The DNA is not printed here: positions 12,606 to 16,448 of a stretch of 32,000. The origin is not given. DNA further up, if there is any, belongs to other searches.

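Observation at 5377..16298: Three paralogous 'pilin anchor + exo-enzyme' fusions with a DsbA, a PD40 propeller and a giant tail-anchored protein: candidate undescribed envelope system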

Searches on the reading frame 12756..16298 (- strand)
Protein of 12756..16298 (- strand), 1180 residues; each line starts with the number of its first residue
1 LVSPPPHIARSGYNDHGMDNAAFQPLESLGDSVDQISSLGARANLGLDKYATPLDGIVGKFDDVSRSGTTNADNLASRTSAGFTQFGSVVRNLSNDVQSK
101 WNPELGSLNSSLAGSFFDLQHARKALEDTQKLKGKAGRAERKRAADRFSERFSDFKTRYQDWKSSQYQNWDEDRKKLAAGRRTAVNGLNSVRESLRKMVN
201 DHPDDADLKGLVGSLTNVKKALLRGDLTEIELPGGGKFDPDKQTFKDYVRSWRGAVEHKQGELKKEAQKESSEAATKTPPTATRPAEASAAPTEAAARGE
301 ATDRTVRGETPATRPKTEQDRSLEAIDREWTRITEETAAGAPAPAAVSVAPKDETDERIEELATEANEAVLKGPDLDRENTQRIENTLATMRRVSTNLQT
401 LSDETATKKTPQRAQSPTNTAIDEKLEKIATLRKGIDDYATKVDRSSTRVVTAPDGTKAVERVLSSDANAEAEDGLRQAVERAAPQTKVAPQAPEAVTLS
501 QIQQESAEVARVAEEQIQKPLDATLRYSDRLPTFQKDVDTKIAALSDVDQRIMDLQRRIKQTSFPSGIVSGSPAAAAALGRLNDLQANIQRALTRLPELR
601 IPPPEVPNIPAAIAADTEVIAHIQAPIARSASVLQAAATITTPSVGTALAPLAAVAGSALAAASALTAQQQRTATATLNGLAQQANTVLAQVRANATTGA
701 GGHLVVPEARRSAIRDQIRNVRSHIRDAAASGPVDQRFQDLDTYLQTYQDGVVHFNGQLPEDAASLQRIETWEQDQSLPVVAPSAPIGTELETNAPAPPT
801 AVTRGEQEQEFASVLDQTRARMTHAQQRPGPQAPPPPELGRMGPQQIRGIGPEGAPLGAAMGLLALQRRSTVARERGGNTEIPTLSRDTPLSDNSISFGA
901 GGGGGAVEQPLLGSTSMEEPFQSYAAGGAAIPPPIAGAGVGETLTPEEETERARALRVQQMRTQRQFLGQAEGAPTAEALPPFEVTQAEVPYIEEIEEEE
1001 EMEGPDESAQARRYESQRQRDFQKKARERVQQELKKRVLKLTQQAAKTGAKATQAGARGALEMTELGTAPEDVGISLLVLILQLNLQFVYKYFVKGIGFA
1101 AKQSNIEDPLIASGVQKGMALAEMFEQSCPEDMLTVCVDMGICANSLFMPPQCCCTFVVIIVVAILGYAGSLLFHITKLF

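Call 4: search_protein_families(library=pfam, proteins=[window:12756-16298:-], max_evalue=0.1)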
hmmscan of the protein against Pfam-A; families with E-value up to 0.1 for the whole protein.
window:12756-16298:- (1180 aa): 0 families

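Call 5: search_protein_families(library=ncbifam, proteins=[window:12756-16298:-], max_evalue=0.1)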
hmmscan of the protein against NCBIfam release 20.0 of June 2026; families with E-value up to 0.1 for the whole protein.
window:12756-16298:- (1180 aa): 0 families

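Call 87: search_protein_families(library=padloc, proteins=[window:12756-16247:-], max_evalue=0.01)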
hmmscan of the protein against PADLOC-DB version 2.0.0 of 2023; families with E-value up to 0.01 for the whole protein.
window:12756-16247:- (1163 aa): 0 families

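Call 88: search_protein_families(library=phrogs, proteins=[window:12756-16247:-], max_evalue=0.01)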
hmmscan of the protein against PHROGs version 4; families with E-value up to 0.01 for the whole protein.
window:12756-16247:- (1163 aa): 0 families

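Call 94: search_solved_structures(query=window:12756-16247:-, max_evalue=0.1)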
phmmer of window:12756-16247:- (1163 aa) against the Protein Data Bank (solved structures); distinct sequences matched with E-value up to 0.1: 0.
